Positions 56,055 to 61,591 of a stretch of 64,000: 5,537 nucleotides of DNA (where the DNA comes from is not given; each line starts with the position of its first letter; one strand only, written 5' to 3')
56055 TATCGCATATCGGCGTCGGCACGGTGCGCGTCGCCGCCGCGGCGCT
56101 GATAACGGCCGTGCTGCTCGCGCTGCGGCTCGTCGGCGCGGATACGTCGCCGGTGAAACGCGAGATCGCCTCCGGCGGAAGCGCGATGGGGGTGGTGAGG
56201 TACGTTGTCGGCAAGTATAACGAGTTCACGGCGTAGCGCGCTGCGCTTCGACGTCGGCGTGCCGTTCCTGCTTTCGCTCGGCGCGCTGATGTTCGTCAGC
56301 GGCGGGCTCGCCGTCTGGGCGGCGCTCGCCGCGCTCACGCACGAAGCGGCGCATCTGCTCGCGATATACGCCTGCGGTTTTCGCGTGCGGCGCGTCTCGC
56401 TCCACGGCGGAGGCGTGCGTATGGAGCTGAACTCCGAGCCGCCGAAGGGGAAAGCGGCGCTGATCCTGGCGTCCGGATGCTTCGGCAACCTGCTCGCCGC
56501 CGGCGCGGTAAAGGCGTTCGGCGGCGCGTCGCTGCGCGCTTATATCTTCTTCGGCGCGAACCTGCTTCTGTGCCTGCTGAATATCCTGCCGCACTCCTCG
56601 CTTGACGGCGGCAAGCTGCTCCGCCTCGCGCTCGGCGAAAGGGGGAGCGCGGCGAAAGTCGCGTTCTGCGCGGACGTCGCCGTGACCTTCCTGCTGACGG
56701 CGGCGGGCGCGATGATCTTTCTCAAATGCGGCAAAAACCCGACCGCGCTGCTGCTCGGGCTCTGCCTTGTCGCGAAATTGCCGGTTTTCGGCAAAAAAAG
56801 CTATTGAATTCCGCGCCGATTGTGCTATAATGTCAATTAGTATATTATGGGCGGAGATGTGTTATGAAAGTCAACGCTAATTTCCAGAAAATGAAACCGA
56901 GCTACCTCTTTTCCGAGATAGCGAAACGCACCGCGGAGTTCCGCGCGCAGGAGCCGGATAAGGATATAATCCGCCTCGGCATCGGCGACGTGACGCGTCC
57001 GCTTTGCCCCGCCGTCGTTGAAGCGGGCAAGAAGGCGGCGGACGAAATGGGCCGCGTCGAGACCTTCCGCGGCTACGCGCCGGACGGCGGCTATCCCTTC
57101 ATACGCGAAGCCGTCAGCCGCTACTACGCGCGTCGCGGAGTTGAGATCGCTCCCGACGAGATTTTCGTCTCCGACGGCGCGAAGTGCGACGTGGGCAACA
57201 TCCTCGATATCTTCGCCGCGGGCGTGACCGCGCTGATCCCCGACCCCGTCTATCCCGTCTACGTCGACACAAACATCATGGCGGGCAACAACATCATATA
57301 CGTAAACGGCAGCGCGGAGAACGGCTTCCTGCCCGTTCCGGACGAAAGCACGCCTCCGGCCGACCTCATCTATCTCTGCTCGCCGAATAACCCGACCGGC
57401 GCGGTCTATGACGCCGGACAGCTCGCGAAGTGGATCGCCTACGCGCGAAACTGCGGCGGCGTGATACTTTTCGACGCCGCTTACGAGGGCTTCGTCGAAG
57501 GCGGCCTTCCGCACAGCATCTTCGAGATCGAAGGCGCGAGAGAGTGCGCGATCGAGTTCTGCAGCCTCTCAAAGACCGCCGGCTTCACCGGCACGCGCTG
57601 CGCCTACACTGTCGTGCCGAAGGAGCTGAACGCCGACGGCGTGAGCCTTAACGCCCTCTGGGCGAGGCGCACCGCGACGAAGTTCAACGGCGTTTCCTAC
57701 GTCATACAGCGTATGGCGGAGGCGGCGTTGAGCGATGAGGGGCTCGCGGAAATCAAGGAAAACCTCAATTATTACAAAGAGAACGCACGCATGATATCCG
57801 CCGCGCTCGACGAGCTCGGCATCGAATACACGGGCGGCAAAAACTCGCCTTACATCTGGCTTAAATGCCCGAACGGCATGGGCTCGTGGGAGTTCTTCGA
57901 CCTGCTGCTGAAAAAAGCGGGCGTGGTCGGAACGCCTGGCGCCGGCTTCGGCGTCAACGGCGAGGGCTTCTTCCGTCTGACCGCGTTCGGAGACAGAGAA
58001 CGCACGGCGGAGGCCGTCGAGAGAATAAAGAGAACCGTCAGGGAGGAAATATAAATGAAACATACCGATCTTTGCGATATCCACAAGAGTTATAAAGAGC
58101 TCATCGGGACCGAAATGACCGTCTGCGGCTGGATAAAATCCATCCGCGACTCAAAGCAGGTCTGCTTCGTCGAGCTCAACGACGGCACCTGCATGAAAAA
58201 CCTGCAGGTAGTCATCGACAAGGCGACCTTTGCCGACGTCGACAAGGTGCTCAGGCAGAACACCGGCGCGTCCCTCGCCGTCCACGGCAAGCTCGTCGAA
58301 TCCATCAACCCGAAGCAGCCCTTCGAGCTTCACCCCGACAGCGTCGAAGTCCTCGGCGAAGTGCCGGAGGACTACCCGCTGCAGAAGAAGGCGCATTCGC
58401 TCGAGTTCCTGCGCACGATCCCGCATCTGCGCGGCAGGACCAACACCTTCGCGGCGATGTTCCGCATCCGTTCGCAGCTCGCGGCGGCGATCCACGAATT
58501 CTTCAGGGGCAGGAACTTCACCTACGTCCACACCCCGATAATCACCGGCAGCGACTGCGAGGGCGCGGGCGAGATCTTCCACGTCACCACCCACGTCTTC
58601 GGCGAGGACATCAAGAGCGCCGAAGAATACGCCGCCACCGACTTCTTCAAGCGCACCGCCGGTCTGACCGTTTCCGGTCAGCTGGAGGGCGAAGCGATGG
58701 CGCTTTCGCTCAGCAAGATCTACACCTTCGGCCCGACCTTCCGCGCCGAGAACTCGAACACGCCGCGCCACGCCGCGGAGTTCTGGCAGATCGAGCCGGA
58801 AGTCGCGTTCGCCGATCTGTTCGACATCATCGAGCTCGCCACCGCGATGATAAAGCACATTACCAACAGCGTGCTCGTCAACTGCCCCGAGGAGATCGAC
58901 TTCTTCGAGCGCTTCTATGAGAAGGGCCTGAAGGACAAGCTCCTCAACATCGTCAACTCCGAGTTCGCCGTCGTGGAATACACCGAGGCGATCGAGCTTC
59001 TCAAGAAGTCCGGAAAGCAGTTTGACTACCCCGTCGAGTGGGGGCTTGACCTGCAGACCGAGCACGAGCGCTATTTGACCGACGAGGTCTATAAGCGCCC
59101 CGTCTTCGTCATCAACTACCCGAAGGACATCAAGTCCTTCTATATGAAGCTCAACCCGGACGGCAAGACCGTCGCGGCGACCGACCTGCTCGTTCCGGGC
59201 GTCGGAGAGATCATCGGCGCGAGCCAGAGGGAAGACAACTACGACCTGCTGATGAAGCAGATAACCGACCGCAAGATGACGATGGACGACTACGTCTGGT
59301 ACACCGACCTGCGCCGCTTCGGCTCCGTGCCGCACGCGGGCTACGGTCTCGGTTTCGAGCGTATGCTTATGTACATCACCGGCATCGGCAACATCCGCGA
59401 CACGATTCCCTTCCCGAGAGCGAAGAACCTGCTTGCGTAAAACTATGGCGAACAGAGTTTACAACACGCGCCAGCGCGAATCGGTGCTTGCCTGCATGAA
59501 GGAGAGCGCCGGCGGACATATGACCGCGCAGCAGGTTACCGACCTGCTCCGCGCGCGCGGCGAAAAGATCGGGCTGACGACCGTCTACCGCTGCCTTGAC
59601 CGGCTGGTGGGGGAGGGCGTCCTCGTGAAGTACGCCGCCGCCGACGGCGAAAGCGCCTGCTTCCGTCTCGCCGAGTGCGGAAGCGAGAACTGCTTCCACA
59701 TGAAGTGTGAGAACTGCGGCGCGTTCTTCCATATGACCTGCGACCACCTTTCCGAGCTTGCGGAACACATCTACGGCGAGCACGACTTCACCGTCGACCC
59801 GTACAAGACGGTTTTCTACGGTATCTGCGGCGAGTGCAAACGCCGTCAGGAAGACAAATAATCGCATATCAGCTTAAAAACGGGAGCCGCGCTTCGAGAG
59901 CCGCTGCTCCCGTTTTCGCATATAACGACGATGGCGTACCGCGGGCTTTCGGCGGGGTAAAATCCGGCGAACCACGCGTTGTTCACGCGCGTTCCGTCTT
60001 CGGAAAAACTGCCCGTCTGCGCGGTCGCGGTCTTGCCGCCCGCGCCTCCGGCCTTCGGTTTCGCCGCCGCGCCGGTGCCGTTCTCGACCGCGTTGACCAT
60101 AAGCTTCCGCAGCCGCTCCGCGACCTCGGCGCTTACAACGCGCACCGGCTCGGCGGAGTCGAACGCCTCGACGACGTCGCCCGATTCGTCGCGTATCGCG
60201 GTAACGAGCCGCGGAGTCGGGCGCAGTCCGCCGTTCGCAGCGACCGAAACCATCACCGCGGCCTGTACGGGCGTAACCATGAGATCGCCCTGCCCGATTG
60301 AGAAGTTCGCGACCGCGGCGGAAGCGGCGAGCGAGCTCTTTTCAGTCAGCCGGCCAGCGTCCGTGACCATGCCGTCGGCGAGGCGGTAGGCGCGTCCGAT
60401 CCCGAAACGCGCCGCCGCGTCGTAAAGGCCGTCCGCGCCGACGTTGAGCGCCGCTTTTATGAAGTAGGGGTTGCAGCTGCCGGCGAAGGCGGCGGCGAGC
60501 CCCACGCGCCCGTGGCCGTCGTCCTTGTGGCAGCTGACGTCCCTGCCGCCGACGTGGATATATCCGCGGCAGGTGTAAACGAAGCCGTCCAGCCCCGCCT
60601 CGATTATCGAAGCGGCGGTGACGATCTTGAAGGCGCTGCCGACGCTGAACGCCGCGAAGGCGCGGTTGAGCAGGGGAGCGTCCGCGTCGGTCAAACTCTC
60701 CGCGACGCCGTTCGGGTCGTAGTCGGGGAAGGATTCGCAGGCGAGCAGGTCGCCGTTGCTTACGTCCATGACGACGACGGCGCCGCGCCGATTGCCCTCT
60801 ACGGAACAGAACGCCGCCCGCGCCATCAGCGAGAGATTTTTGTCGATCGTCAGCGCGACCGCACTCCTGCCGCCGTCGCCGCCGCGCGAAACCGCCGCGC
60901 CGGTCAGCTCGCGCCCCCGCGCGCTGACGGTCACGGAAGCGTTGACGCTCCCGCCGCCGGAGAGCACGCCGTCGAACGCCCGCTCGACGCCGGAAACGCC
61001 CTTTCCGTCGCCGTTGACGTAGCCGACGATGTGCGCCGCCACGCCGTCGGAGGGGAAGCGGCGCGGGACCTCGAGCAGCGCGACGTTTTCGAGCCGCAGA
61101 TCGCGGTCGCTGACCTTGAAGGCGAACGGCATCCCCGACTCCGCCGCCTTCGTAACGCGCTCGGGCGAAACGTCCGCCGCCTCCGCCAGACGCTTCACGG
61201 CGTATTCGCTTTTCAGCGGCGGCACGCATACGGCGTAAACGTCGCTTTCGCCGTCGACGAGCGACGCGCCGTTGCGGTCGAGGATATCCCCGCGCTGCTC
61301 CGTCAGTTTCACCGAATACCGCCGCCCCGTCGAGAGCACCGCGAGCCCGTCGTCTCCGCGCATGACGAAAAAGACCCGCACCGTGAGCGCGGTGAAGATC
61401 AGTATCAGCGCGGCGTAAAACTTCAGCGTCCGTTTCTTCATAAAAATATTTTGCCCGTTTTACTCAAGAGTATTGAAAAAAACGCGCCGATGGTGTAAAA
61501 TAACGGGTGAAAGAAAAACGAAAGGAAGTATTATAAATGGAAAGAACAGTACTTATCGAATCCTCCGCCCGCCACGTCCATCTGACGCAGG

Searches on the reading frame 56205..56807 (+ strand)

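Call 60: search_protein_families(library=pfam, proteins=[window:56205-56807:+], max_evalue=0.001)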
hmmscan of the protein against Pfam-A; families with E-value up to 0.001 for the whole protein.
window:56205-56807:+ (200 aa): 1 family
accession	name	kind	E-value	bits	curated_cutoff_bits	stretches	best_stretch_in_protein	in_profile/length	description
PF02163.28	Peptidase_M50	-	2e-09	37.6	27.2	1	113-162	164-217/221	Peptidase family M50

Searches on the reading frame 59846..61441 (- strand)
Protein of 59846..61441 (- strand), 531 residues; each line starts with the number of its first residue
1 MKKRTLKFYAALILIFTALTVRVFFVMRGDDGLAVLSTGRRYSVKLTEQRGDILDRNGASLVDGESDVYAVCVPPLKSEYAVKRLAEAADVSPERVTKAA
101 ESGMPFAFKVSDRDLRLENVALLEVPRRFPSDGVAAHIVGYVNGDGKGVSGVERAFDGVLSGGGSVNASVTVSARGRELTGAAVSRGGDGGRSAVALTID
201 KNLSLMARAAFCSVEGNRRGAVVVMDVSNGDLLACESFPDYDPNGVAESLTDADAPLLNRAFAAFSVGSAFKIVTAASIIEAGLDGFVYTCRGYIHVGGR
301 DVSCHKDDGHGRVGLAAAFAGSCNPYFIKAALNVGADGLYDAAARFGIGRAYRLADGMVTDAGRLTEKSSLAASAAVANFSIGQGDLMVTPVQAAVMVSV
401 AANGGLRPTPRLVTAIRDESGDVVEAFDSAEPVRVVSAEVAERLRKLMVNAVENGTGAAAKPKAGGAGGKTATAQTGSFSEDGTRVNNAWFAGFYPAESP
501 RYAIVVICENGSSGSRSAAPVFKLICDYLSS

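Call 60: search_protein_families(library=pfam, proteins=[window:59846-61441:-], max_evalue=0.001)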
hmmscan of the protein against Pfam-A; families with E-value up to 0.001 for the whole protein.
window:59846-61441:- (531 aa): 2 families
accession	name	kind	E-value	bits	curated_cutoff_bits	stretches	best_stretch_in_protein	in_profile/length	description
PF00905.27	Transpeptidase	-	1.8e-49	169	22.1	1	220-525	1-297/299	Penicillin binding protein transpeptidase domain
PF03717.20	PBP_dimer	-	1.6e-07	32.4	24.4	1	49-180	5-177/180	Penicillin-binding Protein dimerisation domain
